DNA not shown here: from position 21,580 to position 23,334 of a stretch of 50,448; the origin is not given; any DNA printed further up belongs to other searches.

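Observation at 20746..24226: uvrB and uvrA are separated by a radical-SAM / small-ORF / Rel-like / amidoligase-like block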

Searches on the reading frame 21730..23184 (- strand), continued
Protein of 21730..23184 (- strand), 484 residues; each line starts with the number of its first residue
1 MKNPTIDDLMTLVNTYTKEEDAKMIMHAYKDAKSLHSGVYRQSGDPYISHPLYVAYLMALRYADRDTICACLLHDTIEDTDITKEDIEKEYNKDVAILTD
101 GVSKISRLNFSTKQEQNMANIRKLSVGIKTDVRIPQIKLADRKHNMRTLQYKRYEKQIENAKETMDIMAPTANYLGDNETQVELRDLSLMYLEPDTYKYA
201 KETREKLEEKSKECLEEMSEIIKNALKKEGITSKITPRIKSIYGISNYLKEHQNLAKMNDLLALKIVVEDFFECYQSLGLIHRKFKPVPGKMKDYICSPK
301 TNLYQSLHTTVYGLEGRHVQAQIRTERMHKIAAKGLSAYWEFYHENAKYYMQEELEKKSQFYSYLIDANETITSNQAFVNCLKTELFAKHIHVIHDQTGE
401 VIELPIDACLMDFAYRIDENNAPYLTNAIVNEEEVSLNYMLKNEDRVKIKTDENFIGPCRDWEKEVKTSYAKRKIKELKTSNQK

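Call 57: search_dna_similar(query=window:21730-23184:-, collection=plasmids, mode=protein, max_evalue=1e-20, max_rows=15)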
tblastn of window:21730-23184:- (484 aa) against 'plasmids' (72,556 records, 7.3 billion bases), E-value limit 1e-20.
Records with a match: 68; places in all: 83; records where one place covers at least 80% of the query: 66.
Best place of each record, by identity: <60% 68.
By first word of the organism name: Azospirillum 8; Acinetobacter 5; Escherichia 4; Klebsiella 4; Sinorhizobium 4; Bacillus 2; Listeria 2; Proteus 2; Ralstonia 2; Bacteroides 2; and 28 more.
By predicted mobility (MOB-suite, as given by PLSDB): non-mobilizable 57; mobilizable 8; conjugative 3.
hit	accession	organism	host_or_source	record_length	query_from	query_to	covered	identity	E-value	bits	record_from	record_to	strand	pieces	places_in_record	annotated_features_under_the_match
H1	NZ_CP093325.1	Bacillus sp. N5-665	whole organism,peat soil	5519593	5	478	98%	38.7%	1e-89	306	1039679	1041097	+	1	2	none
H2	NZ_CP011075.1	Brevibacillus laterosporus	Oryza sativa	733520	6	477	98%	38.8%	9e-87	298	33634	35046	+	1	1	bifunctional (p)ppGpp synthetase/guanosine-3',5'-bis(diphosphate) ...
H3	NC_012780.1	[Eubacterium] eligens ATCC 27750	-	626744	8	482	98%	37.8%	3e-90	308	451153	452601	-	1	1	bifunctional (p)ppGpp synthetase/guanosine-3',5'-bis(diphosphate) ...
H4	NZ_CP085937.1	Lachnospira eligens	-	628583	8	482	98%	37.8%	3e-90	308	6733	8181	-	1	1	bifunctional (p)ppGpp synthetase/guanosine-3',5'-bis(diphosphate) ...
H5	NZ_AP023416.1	Vescimonas fastidiosa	Homo sapiens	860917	13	477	96%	37.7%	6e-81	281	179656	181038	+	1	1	bifunctional (p)ppGpp synthetase/guanosine-3',5'-bis(diphosphate) ...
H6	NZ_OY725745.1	Monoglobus pectinilyticus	-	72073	1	477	99%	36.6%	4e-85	293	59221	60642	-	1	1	bifunctional (p)ppGpp synthetase/guanosine-3',5'-bis(diphosphate) ...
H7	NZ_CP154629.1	Acetoanaerobium noterae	cell culture,Sludge of a digestion ...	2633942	6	477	98%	37.0%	1e-88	303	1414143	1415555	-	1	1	none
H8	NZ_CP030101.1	Listeria monocytogenes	Environment,water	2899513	2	478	99%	35.8%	1e-83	289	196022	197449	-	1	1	none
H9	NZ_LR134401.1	Listeria monocytogenes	Homo sapiens,Vein blood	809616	2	478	99%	35.8%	1e-83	289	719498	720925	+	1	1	bifunctional (p)ppGpp synthetase/guanosine-3',5'-bis(diphosphate) ...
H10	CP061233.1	Escherichia coli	Sheep,cell culture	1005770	7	478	98%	35.9%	4e-74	261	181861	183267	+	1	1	spoT: bifunctional GTP diphosphokinase/guanosine-3',5'-bis pyrophosphate ...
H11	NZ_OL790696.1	Escherichia coli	-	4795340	7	478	98%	35.9%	4e-74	261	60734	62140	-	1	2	none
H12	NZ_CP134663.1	Escherichia coli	Larus michahellis,bacteria,cloaca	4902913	7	478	98%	35.9%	4e-74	261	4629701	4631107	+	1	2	none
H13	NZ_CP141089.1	Escherichia coli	Homo sapiens,Infected Human Urine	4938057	7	478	98%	35.9%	4e-74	261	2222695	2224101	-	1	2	none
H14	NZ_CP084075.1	Fusobacterium vincentii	-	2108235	32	484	94%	37.2%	1e-72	257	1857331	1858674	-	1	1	none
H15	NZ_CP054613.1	Paenibacillus cellulosilyticus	cell culture,soil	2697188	6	477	98%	35.5%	7e-84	290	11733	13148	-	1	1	none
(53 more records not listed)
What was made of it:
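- Tried and rejected: Plasmid search with the RSH: only ordinary full-length Rel/SpoT genes, most of them on records of several hundred kb to several Mb that PLSDB lists as plasmids (call 57).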

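Call 82: get_annotated_region(hit=H1, flank=2500)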
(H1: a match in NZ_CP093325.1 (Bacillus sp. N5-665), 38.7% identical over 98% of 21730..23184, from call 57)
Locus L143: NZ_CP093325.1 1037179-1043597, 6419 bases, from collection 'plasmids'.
description: Bacillus sp. N5-665 strain N5/665 plasmid p1, complete sequence
organism: Bacillus sp. N5-665 (NCBI taxid 2925318)
taxonomy: Bacteria; Bacillota; Bacilli; Bacillales; Bacillaceae; Bacillus; Bacillus sp. N5-665
host: -; source: whole organism,peat soil; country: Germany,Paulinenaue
typing (MOB-suite, as given by PLSDB): non-mobilizable
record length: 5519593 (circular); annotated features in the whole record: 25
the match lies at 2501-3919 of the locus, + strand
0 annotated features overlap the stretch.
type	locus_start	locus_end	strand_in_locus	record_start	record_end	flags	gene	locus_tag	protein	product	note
